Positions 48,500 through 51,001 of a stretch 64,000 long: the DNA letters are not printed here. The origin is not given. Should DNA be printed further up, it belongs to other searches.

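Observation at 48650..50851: Fused GT2-GT-C protein and three further GT2 + GT-C gene pairs suggesting polyprenyl-phosphate-sugar dependent extracytoplasmic glycosylation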

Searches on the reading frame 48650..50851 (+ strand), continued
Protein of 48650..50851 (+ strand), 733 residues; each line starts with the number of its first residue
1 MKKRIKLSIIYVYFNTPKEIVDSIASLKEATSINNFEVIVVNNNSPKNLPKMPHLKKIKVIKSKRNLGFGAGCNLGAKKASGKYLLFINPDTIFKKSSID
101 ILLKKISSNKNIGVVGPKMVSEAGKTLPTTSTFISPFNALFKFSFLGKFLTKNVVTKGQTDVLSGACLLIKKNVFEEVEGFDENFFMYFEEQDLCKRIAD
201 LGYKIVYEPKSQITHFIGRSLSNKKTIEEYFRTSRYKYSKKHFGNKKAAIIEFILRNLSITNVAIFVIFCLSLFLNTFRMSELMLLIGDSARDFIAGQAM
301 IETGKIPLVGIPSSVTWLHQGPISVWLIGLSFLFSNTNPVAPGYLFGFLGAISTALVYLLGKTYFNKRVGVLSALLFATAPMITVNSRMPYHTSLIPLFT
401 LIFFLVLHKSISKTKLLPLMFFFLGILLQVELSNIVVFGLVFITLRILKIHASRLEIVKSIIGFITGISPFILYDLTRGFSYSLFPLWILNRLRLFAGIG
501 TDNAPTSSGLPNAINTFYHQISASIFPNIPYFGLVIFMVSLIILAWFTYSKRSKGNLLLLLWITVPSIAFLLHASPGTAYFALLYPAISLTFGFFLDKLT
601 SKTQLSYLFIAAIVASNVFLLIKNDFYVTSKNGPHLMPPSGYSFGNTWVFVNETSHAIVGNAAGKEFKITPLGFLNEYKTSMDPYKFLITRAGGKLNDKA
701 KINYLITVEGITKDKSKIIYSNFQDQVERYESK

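Call 43: find_related_loci(query=A1, collection=genome_contigs, flank=10000)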
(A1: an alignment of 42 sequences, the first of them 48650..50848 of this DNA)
Query A1 (733 aa) in genome_contigs; peptide patterns used: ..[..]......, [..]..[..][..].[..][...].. (x = any residue, [..] = any of these).
600 stretches matched a pattern (row limit reached: there are more); 591 encode a relative of the query (tblastn E <= 1e-3); the best 80 are kept; 79 distinct loci.
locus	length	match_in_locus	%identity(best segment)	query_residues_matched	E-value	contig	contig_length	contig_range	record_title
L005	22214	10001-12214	49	5-727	0e+0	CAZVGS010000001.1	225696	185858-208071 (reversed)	MAG TPA_asm: uncultured Gammaproteobacteria bacterium isolate binchicken_co16_182 genome assembly, contig: NODE_58_lengt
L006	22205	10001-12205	46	5-724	0e+0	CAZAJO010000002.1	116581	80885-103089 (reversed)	MAG TPA_asm: uncultured Gammaproteobacteria bacterium isolate SRP342105_co1_429 genome assembly, contig: NODE_188_length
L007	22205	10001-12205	46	5-724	0e+0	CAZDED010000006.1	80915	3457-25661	MAG TPA_asm: uncultured Gammaproteobacteria bacterium isolate SRP278252_co2_138 genome assembly, contig: NODE_432_length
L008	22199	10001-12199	46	5-731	0e+0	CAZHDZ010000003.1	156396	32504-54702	MAG TPA_asm: uncultured Gammaproteobacteria bacterium isolate SRP286056_co1_222 genome assembly, contig: NODE_60_length_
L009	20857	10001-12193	38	7-722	1e-159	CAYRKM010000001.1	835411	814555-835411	MAG TPA_asm: uncultured Gammaproteobacteria bacterium isolate SRP292972_co1_108 genome assembly, contig: NODE_7_length_8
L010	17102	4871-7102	40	8-733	5e-153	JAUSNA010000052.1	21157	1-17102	MAG: Candidatus Levyibacteriota bacterium isolate E19_metabat.bin.104 E19_k141_254280, whole genome shotgun sequence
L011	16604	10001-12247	35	4-733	1e-119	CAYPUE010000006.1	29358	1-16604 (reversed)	MAG TPA_asm: uncultured Gammaproteobacteria bacterium isolate SRP269290_co2_354 genome assembly, contig: NODE_1420_lengt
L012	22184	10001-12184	34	7-715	2e-117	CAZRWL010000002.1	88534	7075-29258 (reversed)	MAG TPA_asm: uncultured Gammaproteobacteria bacterium isolate SRP269290_co1_1073 genome assembly, contig: NODE_228_lengt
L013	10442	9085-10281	47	7-397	4e-114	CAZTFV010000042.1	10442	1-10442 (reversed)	MAG TPA_asm: uncultured Gammaproteobacteria bacterium isolate SRP269290_co1_791 genome assembly, contig: NODE_9958_lengt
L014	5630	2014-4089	36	5-668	2e-102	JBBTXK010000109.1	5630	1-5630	MAG: Patescibacteria group bacterium isolate H51-bin196_1 H51_bin196_1_000000000109, whole genome shotgun sequence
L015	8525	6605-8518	34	7-619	1e-100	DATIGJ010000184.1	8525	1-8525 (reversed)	MAG TPA_asm: Patescibacteria group bacterium isolate SMAG_U16418 k141_955214, whole genome shotgun sequence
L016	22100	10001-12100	31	2-693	1e-96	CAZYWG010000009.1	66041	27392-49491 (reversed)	MAG TPA_asm: uncultured Gammaproteobacteria bacterium isolate SRP200132_co1_187 genome assembly, contig: NODE_604_length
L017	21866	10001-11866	34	7-607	7e-95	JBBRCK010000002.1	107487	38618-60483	MAG: Candidatus Levyibacteriota bacterium isolate Co_metawrap_2398 Cmw_2398_k141_4533044_length_107487_cov_17.1960, whol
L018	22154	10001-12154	32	12-710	1e-94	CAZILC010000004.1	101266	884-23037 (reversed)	MAG TPA_asm: uncultured Gammaproteobacteria bacterium isolate SRP200132_co1_59 genome assembly, contig: NODE_223_length_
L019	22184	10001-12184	32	12-718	2e-93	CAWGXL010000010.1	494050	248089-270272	MAG: uncultured bacterium isolate MFD09206.bin.2.20 genome assembly, contig: contig_853, whole genome shotgun sequence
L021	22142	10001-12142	33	4-702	7e-92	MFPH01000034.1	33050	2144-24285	MAG: Candidatus Levybacteria bacterium RIFCSPLOWO2_12_FULL_37_14 rifcsplowo2_12_scaffold_2655, whole genome shotgun sequ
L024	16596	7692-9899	41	6-722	1e-174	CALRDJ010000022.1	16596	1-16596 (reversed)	MAG: Candidatus Levybacteria bacterium GW2011_GWA1_37_16 isolate TH-11nov19-213 genome assembly, contig: TH-11nov19-C866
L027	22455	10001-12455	29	3-724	3e-78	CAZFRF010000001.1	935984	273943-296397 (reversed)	MAG TPA_asm: uncultured Gammaproteobacteria bacterium isolate SRP292972_co1_100 genome assembly, contig: NODE_5_length_9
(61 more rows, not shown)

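Call 60: search_protein_families(library=pfam, proteins=[L021:1840-4419:+, L027:1578-4154:+, L010:12215-13639:-, L024:14212-15831:-, L016:7330-9987:+, P0111, L003:12234-14807:+], max_evalue=0.001)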
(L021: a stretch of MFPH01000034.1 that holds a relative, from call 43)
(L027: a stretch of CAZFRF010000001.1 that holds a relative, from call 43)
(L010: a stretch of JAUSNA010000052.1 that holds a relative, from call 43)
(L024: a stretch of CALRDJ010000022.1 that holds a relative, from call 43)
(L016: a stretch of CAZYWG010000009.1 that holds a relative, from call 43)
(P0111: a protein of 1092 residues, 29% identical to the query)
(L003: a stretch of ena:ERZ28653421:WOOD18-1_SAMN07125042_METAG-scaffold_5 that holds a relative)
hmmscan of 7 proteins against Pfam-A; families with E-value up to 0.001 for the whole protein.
L021:1840-4419:+ (860 aa): 5 families
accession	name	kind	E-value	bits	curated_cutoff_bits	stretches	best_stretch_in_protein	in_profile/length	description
PF00535.33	Glycos_transf_2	-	1.9e-18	67.4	23.3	1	4-120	1-115/168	Glycosyl transferase family 2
PF13641.12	Glyco_tranf_2_3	-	4.3e-07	30.6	27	1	3-216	3-226/230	Glycosyltransferase like family 2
PF13231.12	PMT_2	-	1.9e-06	28.6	26.1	1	424-551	23-153/160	Dolichyl-phosphate-mannose-protein mannosyltransferase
PF13506.12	Glyco_transf_21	-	7.1e-06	26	21.7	1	77-218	24-173/174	Glycosyl transferase family 21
PF13632.12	Glyco_trans_2_3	-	0.00055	20.2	27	1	154-270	76-186/198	Glycosyl transferase family group 2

L027:1578-4154:+ (859 aa): 6 families
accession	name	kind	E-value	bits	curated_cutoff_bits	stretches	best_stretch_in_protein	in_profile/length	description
PF00535.33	Glycos_transf_2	-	6e-19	69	23.3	1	7-118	1-113/168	Glycosyl transferase family 2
PF13641.12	Glyco_tranf_2_3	-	1.8e-11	44.9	27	1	6-216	3-226/230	Glycosyltransferase like family 2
PF13632.12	Glyco_trans_2_3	-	1.2e-07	32.2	27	1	150-270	72-197/198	Glycosyl transferase family group 2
PF13506.12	Glyco_transf_21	-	2.9e-06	27.3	21.7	1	80-216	26-171/174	Glycosyl transferase family 21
PF10111.15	Glyco_tranf_2_2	-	3e-06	27.4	27.3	1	24-217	17-231/276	Glycosyltransferase like family 2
PF13231.12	PMT_2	-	0.0001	23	26.1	1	424-541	23-140/160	Dolichyl-phosphate-mannose-protein mannosyltransferase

L010:12215-13639:- (474 aa): 3 families
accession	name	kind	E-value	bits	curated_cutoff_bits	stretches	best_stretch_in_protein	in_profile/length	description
PF00535.33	Glycos_transf_2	-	3.4e-33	115.4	23.3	1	6-166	1-166/168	Glycosyl transferase family 2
PF10111.15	Glyco_tranf_2_2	-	6.1e-06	26.4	27.3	1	6-96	1-98/276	Glycosyltransferase like family 2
PF13641.12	Glyco_tranf_2_3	-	3.6e-05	24.3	27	1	5-93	3-100/230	Glycosyltransferase like family 2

L024:14212-15831:- (539 aa): 8 families
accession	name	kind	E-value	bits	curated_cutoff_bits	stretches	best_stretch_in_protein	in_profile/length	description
PF00535.33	Glycos_transf_2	-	5.8e-31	108.1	23.3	1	316-476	1-164/168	Glycosyl transferase family 2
PF13489.12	Methyltransf_23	-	5.1e-24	85.3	27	1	102-246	17-162/164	Methyltransferase domain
PF08241.18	Methyltransf_11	-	5.1e-11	43.5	21.2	1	112-201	1-95/95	Methyltransferase domain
PF13847.12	Methyltransf_31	-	6.7e-10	39.3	27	1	107-225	3-130/145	Methyltransferase domain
PF08242.18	Methyltransf_12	-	2.7e-09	38.1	30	1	112-198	1-97/98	Methyltransferase domain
PF13649.12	Methyltransf_25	-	5.4e-07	30.7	27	1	112-197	2-97/97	Methyltransferase domain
PF07021.18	MetW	-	2.5e-05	24.4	21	1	102-190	8-99/193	Methionine biosynthesis protein MetW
PF08003.17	Methyltransf_9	-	0.00015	21.3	23.8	1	108-243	116-260/315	Protein of unknown function (DUF1698)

L016:7330-9987:+ (886 aa): 6 families
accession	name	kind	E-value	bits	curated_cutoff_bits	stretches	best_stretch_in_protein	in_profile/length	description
PF00534.26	Glycos_transf_1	-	1.6e-27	96.5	26.4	1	235-341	67-172/172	Glycosyl transferases group 1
PF13692.12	Glyco_trans_1_4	-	1.9e-18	67.5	27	1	211-327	34-142/142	Glycosyl transferases group 1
PF13524.12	Glyco_trans_1_2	-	3.7e-12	46.8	25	1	236-355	10-142/144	Glycosyl transferase-like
PF13231.12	PMT_2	-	2.7e-10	41.1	26.1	1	466-612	21-160/160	Dolichyl-phosphate-mannose-protein mannosyltransferase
PF20706.3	GT4-conflict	-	4.4e-08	33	26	1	252-301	271-320/385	Family 4 Glycosyltransferase in conflict systems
PF13439.12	Glyco_transf_4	-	0.00068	20.1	28.5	0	12-200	2-169/170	Glycosyltransferase Family 4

P0111 (1092 aa): 4 families
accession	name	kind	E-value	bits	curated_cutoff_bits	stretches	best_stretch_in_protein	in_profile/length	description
PF00535.33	Glycos_transf_2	-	3.5e-22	79.5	23.3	1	5-187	1-165/168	Glycosyl transferase family 2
PF13641.12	Glyco_tranf_2_3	-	8e-15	55.9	27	1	3-234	2-219/230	Glycosyltransferase like family 2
PF13231.12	PMT_2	-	2e-09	38.3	26.1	1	684-832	4-154/160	Dolichyl-phosphate-mannose-protein mannosyltransferase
PF10111.15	Glyco_tranf_2_2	-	1.1e-08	35.4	27.3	1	23-212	17-202/276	Glycosyltransferase like family 2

L003:12234-14807:+ (858 aa): 2 families
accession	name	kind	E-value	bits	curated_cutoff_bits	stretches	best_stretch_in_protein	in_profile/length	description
PF09586.16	YfhO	-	2.9e-08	33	28.5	1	632-823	651-835/835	Bacterial membrane protein YfhO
PF20176.3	DUF6541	-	2.2e-05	23.4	29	1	139-388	213-451/646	Family of unknown function (DUF6541)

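Call 61: search_protein_families(library=ncbifam, proteins=[L021:1840-2700:+, L027:1578-2450:+, L010:12215-13639:-, L024:14212-15831:-], max_evalue=0.001)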
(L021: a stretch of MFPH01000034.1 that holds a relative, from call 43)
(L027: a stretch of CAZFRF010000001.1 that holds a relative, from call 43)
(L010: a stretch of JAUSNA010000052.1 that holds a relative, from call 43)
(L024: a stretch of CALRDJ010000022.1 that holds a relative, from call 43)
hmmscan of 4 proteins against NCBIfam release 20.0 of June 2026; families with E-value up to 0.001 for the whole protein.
L021:1840-2700:+ (287 aa): 17 families
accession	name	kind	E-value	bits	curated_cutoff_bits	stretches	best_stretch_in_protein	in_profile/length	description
TIGR03937.1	PgaC_IcaA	equivalog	7.4e-17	61.4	422.3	2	2-120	46-163/407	poly-beta-1,6-N-acetyl-D-glucosamine synthase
TIGR04283.1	glyco_like_mftF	equivalog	1.1e-13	51.2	182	1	4-200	2-185/221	TIGR04283 family arsenosugar biosynthesis glycosyltransferase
TIGR03965.1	mycofact_glyco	equivalog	6e-13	48.5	280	2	2-118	75-189/467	mycofactocin biosynthesis glycosyltransferase MftF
NF041875.1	EPS_EpsD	equivalog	9.9e-11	41.6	370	1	6-222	4-228/325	exopolysaccharide biosynthesis glycosyltransferase EpsD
NF038302.1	EPS_HpsE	equivalog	2.5e-08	33.2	300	1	4-163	4-176/307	hormogonium polysaccharide biosynthesis glycosyltransferase HpsE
TIGR03472.1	HpnI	equivalog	3.5e-08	32.7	310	1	11-211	51-262/373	bacteriohopanetetrol glucosamine biosynthesis glycosyltransferase HpnI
NF047683.1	TeichurnBiosyTuaG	equivalog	3.8e-07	30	400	1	2-92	7-95/252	teichuronic acid biosynthesis protein TuaG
NF010496.0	PRK13915.1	equivalog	5.2e-07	29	262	1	2-121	32-156/307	glucosyl-3-phosphoglycerate synthase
NF007482.0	PRK10073.1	equivalog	2.1e-06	27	423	1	2-105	7-107/334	glycosyltransferase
NF053739.1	GlytfEpsEBac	equivalog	4.8e-06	25.8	450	1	2-92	2-91/265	glycosyltransferase EpsE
NF038299.1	EPS_HpsN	equivalog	1.3e-05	24.4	425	1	2-119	2-118/317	hormogonium polysaccharide biosynthesis glycosyltransferase HpsN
TIGR03111.1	glyc2_xrt_Gpos1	hypoth_equivalog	1.7e-05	23.8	363.95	1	3-118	51-167/439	TIGR03111 family XrtG-associated glycosyltransferase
NF041394.1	GtaseAglG_Halo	equivalog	4.1e-05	23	440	1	1-193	1-199/304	glucosyl-dolichyl phosphate glucuronosyltransferase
NF045692.1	OglycostaseCruG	equivalog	8.9e-05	21.6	600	1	2-54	42-94/386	2'-O-glycosyltransferase CruG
TIGR04182.1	glyco_TIGR04182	equivalog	0.00021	20.8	325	1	5-118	4-107/293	S-layer glycoprotein N-glycosyltransferase AglJ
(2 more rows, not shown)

L027:1578-2450:+ (291 aa): 19 families
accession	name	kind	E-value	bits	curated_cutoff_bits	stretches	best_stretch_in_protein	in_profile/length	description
NF041875.1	EPS_EpsD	equivalog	9.5e-17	61.4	370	2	9-114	4-109/325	exopolysaccharide biosynthesis glycosyltransferase EpsD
TIGR04283.1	glyco_like_mftF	equivalog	8.1e-15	55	182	1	7-199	2-183/221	TIGR04283 family arsenosugar biosynthesis glycosyltransferase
TIGR03965.1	mycofact_glyco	equivalog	3.9e-14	52.4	280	1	6-221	76-298/467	mycofactocin biosynthesis glycosyltransferase MftF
TIGR03937.1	PgaC_IcaA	equivalog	4.3e-13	49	422.3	1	5-117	46-158/407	poly-beta-1,6-N-acetyl-D-glucosamine synthase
NF047683.1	TeichurnBiosyTuaG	equivalog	1e-10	41.7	400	1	3-100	5-102/252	teichuronic acid biosynthesis protein TuaG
TIGR03472.1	HpnI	equivalog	1.8e-10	40.3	310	1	14-198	51-249/373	bacteriohopanetetrol glucosamine biosynthesis glycosyltransferase HpnI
NF007482.0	PRK10073.1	equivalog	1.7e-09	37.1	423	1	3-97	5-98/334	glycosyltransferase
TIGR03111.1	glyc2_xrt_Gpos1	hypoth_equivalog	4e-09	35.8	363.95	1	6-117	51-164/439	TIGR03111 family XrtG-associated glycosyltransferase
NF038302.1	EPS_HpsE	equivalog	7.3e-08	31.7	300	1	10-117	8-121/307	hormogonium polysaccharide biosynthesis glycosyltransferase HpsE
NF038299.1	EPS_HpsN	equivalog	8.6e-08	31.5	425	1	6-119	3-118/317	hormogonium polysaccharide biosynthesis glycosyltransferase HpsN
NF047588.1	GlcsyltransPgfSStrep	equivalog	1.9e-07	30.6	500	1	5-121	2-122/308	glycosyltransferase PgfS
NF045692.1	OglycostaseCruG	equivalog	2.7e-07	29.9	600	1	5-81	42-118/386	2'-O-glycosyltransferase CruG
NF053739.1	GlytfEpsEBac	equivalog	7.8e-07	28.3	450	1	5-78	2-74/265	glycosyltransferase EpsE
NF050050.1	ProtGlycPglI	equivalog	4.8e-06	26.2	500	1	4-103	2-102/306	GalNAc(5)-diNAcBac-PP-undecaprenol beta-1,3-glucosyltransferase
NF041394.1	GtaseAglG_Halo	equivalog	8.5e-06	25.3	440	1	8-117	6-115/304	glucosyl-dolichyl phosphate glucuronosyltransferase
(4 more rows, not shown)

L010:12215-13639:- (474 aa): 23 families
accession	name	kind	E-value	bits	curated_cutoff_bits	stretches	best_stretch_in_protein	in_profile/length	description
TIGR04182.1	glyco_TIGR04182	equivalog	5.2e-44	150.8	325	1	5-276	2-268/293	S-layer glycoprotein N-glycosyltransferase AglJ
NF041391.1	DPhHxTase_Halo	equivalog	1.6e-29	102.5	375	1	11-224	3-208/213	dolichyl-phosphate hexose transferase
NF058614.1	PPMAGASynPpgS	equivalog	3.2e-24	85.6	370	1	7-219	4-217/226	polyprenyl-phospho-N-acetylgalactosaminyl synthase PpgS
NF047588.1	GlcsyltransPgfSStrep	equivalog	2e-19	69.9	500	1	5-167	3-167/308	glycosyltransferase PgfS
NF007986.1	PRK10714.1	equivalog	1.8e-18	66.7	529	1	5-210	8-212/316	undecaprenyl-phosphate 4-deoxy-4-formamido-L-arabinose transferase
TIGR04283.1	glyco_like_mftF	equivalog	3.6e-17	62.7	182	1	5-116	1-107/221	TIGR04283 family arsenosugar biosynthesis glycosyltransferase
TIGR03937.1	PgaC_IcaA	equivalog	1e-16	60.9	422.3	1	3-95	45-141/407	poly-beta-1,6-N-acetyl-D-glucosamine synthase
NF007482.0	PRK10073.1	equivalog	1.5e-14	53.7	423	1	2-95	5-101/334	glycosyltransferase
NF041875.1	EPS_EpsD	equivalog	4.5e-13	49.3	370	1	5-113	1-114/325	exopolysaccharide biosynthesis glycosyltransferase EpsD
NF010496.0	PRK13915.1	equivalog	4.8e-13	48.9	262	1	3-90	31-127/307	glucosyl-3-phosphoglycerate synthase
NF047683.1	TeichurnBiosyTuaG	equivalog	7.8e-13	48.6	400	1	2-103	5-110/252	teichuronic acid biosynthesis protein TuaG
NF050050.1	ProtGlycPglI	equivalog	7.4e-12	45.3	500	1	4-183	3-184/306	GalNAc(5)-diNAcBac-PP-undecaprenol beta-1,3-glucosyltransferase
TIGR03111.1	glyc2_xrt_Gpos1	hypoth_equivalog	1.5e-10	40.5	363.95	1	5-110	51-162/439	TIGR03111 family XrtG-associated glycosyltransferase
TIGR03965.1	mycofact_glyco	equivalog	1.9e-09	36.9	280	1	5-89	76-164/467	mycofactocin biosynthesis glycosyltransferase MftF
TIGR04242.1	nodulat_NodC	equivalog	2e-09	36.9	550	1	5-105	50-157/395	chitooligosaccharide synthase NodC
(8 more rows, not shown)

L024:14212-15831:- (539 aa): 29 families (the best 25 are shown)
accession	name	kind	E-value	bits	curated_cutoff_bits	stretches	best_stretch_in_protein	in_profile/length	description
TIGR04182.1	glyco_TIGR04182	equivalog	8.1e-37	127.2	325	1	315-537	2-218/293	S-layer glycoprotein N-glycosyltransferase AglJ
NF041391.1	DPhHxTase_Halo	equivalog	1.7e-27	95.8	375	1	320-537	2-209/213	dolichyl-phosphate hexose transferase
NF058614.1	PPMAGASynPpgS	equivalog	1.2e-21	77.2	370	1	317-509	4-195/226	polyprenyl-phospho-N-acetylgalactosaminyl synthase PpgS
NF047588.1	GlcsyltransPgfSStrep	equivalog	4.5e-19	68.8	500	1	315-479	3-167/308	glycosyltransferase PgfS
NF007986.1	PRK10714.1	equivalog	1.8e-18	66.6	529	1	315-430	8-129/316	undecaprenyl-phosphate 4-deoxy-4-formamido-L-arabinose transferase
TIGR03937.1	PgaC_IcaA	equivalog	4.8e-15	55.4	422.3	1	304-401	36-136/407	poly-beta-1,6-N-acetyl-D-glucosamine synthase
NF010496.0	PRK13915.1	equivalog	1e-14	54.4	262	1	312-417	30-144/307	glucosyl-3-phosphoglycerate synthase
TIGR04283.1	glyco_like_mftF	equivalog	8.6e-14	51.6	182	1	315-412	1-93/221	TIGR04283 family arsenosugar biosynthesis glycosyltransferase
NF047683.1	TeichurnBiosyTuaG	equivalog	7.8e-12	45.4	400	1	311-418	4-114/252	teichuronic acid biosynthesis protein TuaG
NF050050.1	ProtGlycPglI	equivalog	7.8e-12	45.2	500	1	312-501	1-190/306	GalNAc(5)-diNAcBac-PP-undecaprenol beta-1,3-glucosyltransferase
TIGR03111.1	glyc2_xrt_Gpos1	hypoth_equivalog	1.3e-10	40.7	363.95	1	299-443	34-186/439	TIGR03111 family XrtG-associated glycosyltransferase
TIGR01983.1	UbiG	equivalog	1.6e-10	40.7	102.95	1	104-216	46-168/228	bifunctional 2-polyprenyl-6-hydroxyphenol methylase/3-demethylubiquinol 3-O-methyltransferase UbiG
NF007482.0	PRK10073.1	equivalog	7.6e-09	35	423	1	312-412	5-107/334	glycosyltransferase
NF041875.1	EPS_EpsD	equivalog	2.7e-08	33.6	370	1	316-425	2-115/325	exopolysaccharide biosynthesis glycosyltransferase EpsD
NF053739.1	GlytfEpsEBac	equivalog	1.7e-07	30.5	450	1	313-422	1-116/265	glycosyltransferase EpsE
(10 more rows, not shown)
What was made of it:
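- Other GT-C fusions in relatives also involve non-DPMS GTs (calls 60, 61).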
